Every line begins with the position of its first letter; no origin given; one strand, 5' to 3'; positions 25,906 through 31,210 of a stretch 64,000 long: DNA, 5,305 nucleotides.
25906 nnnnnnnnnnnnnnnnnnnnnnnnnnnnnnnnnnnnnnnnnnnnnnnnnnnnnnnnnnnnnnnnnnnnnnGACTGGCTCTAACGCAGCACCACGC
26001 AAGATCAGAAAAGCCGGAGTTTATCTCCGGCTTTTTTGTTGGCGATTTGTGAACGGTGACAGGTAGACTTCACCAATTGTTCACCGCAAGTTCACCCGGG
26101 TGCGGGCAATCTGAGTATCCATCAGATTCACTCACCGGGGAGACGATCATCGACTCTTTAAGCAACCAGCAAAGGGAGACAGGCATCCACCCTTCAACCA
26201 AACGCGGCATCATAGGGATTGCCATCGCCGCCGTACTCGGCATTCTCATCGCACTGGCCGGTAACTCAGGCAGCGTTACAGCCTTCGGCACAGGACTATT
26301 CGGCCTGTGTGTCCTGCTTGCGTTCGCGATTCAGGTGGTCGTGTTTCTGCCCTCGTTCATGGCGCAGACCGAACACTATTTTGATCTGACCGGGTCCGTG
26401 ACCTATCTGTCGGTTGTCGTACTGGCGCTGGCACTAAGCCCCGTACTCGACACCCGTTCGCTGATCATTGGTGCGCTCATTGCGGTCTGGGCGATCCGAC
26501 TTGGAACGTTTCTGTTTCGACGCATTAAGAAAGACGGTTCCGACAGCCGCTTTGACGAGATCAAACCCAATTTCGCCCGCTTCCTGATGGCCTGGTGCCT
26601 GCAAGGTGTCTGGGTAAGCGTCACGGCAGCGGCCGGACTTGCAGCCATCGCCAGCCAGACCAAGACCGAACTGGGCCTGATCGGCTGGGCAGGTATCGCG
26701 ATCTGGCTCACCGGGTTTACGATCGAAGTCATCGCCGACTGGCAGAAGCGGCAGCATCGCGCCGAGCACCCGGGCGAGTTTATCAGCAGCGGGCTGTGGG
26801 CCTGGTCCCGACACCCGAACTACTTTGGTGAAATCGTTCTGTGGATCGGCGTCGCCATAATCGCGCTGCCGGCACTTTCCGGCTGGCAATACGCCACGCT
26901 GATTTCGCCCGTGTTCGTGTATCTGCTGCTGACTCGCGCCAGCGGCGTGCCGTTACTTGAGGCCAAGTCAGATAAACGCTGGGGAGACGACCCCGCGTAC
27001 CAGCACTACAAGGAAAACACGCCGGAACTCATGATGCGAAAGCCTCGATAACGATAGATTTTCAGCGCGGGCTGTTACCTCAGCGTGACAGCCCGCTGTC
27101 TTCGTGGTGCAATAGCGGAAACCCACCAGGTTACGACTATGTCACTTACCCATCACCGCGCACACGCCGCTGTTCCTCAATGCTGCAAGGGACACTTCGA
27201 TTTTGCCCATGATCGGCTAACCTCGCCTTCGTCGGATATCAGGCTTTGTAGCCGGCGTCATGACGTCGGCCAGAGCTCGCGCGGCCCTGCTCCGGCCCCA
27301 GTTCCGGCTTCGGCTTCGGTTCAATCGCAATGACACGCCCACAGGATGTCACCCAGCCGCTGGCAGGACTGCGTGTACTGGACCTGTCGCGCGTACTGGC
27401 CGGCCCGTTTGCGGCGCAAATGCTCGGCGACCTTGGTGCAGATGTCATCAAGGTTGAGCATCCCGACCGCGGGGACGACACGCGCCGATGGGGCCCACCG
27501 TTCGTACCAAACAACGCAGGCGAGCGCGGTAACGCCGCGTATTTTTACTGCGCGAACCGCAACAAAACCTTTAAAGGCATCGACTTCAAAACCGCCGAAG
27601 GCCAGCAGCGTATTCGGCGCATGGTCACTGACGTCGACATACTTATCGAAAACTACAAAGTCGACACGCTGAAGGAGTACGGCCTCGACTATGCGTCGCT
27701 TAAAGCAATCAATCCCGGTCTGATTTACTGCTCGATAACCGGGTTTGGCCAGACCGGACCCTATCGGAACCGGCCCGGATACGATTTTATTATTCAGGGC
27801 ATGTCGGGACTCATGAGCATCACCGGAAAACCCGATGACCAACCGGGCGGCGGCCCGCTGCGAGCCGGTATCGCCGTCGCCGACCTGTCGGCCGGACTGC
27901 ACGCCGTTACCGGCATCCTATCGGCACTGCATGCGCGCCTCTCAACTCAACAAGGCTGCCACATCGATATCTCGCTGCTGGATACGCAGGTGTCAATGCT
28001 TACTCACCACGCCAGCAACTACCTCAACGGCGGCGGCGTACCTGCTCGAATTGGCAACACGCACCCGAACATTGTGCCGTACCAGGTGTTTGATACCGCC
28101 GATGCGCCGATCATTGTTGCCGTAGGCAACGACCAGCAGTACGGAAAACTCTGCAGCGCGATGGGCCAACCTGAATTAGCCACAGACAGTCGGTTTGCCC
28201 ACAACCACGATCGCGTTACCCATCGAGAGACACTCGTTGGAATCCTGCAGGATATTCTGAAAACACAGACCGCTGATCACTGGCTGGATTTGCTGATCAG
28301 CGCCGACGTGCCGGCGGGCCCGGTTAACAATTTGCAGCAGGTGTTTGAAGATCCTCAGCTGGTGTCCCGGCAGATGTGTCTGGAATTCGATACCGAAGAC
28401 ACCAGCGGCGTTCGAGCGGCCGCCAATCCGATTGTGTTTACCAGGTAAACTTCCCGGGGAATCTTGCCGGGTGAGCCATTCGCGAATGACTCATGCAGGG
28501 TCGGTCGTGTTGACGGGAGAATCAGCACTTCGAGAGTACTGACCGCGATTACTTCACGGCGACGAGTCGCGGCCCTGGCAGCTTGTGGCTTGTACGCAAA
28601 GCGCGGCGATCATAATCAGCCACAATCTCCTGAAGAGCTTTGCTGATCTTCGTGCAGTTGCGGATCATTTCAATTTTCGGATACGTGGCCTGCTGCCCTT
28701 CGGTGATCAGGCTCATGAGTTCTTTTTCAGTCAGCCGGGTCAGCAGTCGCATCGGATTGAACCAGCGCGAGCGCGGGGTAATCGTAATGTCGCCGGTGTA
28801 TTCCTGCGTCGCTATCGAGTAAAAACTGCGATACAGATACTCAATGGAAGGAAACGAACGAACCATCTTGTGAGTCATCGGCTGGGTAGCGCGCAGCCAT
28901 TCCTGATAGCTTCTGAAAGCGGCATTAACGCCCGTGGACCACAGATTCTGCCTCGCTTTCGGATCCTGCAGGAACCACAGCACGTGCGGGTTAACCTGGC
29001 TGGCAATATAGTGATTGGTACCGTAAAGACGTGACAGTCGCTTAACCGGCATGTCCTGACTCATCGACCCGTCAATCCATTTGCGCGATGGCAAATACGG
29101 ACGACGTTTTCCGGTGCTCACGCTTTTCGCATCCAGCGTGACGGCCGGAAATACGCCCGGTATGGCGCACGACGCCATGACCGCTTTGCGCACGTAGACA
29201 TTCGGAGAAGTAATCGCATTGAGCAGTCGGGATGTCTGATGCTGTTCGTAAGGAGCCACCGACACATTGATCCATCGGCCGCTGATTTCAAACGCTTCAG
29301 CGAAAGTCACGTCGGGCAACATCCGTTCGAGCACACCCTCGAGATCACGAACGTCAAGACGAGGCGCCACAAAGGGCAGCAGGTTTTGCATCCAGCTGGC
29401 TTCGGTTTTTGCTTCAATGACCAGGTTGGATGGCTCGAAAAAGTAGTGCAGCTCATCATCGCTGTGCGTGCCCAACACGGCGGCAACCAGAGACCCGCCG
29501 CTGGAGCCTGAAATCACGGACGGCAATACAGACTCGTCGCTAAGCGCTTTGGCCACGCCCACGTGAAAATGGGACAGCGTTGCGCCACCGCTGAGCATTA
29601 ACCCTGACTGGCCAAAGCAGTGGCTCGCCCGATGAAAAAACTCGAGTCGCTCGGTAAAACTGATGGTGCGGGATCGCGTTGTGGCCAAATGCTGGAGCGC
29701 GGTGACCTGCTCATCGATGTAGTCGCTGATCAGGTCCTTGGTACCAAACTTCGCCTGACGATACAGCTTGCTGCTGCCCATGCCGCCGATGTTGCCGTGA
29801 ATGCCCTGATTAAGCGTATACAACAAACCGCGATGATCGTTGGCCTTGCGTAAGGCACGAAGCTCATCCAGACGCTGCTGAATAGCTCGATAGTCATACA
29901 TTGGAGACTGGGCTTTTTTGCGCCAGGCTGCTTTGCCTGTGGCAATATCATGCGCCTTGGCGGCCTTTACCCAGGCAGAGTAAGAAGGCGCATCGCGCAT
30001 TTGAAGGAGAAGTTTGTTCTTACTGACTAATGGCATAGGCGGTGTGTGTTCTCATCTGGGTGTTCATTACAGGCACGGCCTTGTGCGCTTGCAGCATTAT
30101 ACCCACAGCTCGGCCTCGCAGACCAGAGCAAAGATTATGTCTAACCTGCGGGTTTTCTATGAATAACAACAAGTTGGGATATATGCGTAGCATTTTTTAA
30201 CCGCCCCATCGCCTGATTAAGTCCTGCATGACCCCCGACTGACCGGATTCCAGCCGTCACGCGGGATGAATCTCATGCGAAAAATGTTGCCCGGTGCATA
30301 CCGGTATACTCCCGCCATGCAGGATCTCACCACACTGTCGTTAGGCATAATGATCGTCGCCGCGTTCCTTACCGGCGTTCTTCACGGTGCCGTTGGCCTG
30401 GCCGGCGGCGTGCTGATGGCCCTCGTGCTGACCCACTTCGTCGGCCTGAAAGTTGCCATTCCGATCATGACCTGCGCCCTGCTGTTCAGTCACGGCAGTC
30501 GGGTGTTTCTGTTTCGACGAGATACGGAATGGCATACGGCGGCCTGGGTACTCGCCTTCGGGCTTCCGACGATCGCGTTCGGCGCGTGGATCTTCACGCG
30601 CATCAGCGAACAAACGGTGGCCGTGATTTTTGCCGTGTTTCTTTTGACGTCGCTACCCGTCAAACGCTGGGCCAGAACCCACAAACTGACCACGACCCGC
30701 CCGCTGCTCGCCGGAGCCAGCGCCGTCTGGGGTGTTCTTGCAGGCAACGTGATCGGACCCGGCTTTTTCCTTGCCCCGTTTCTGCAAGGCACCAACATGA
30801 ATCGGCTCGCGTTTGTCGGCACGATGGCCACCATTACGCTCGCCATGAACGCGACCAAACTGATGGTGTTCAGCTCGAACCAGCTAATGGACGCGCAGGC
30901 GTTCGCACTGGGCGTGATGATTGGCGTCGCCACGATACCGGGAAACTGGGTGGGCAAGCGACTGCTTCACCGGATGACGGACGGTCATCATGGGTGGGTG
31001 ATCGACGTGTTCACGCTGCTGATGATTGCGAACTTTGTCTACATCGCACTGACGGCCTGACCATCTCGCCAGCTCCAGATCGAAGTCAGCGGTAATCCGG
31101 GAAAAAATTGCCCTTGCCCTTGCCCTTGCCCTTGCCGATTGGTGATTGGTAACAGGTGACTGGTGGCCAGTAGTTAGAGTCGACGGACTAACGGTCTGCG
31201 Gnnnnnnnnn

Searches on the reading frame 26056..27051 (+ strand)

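Call 76: search_protein_families(library=pfam, proteins=[window:26056-27051:+], max_evalue=0.00001)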
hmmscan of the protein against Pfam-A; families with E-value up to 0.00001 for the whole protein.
window:26056-27051:+ (331 aa): 3 families
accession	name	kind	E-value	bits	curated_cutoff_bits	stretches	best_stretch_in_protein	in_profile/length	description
PF06966.17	DUF1295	-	4.3e-59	200.3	20.4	1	98-322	3-235/235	Protein of unknown function (DUF1295)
PF04140.19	ICMT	-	5.8e-07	30.3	24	1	240-294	33-85/95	Isoprenylcysteine carboxyl methyltransferase (ICMT) family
PF02544.21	Steroid_dh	-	5.2e-06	27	22.6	0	181-281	20-114/150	3-oxo-5-alpha-steroid 4-dehydrogenase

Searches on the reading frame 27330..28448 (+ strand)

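Call 76: search_protein_families(library=pfam, proteins=[window:27330-28448:+], max_evalue=0.00001)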
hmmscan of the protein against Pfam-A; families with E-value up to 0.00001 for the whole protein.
window:27330-28448:+ (372 aa): 1 family
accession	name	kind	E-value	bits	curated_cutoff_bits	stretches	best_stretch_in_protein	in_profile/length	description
PF02515.22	CoA_transf_3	-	6.4e-121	404.3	23.3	1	11-370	1-348/366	CoA-transferase family III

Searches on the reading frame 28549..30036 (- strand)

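Call 77: search_protein_families(library=pfam, proteins=[window:28549-30036:-], max_evalue=0.00001)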
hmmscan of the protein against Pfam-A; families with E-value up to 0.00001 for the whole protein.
window:28549-30036:- (495 aa): 2 families
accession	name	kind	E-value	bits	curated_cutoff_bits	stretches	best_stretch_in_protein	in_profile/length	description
PF11815.13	DUF3336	-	1.5e-35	122.4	25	1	6-138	8-137/138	Domain of unknown function (DUF3336)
PF01734.28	Patatin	-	2.2e-23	83.9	27.7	1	146-332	1-188/191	Patatin-like phospholipase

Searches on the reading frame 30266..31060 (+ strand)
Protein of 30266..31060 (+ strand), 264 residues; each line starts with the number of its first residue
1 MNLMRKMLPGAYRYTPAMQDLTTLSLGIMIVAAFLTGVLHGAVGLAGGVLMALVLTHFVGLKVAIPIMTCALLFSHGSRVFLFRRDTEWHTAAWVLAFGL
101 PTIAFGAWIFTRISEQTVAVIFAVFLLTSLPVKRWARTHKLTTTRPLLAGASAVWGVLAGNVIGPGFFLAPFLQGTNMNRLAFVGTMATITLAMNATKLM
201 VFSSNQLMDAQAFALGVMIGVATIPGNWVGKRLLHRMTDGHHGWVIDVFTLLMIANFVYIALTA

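Call 77: search_protein_families(library=pfam, proteins=[window:30266-31060:+], max_evalue=0.00001)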
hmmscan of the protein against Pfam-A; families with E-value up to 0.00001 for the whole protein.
window:30266-31060:+ (264 aa): 1 family
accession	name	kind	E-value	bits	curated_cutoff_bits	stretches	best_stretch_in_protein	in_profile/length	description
PF01925.25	TauE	-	5.7e-26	92.1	32.6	1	30-256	2-236/237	Sulfite exporter TauE/SafE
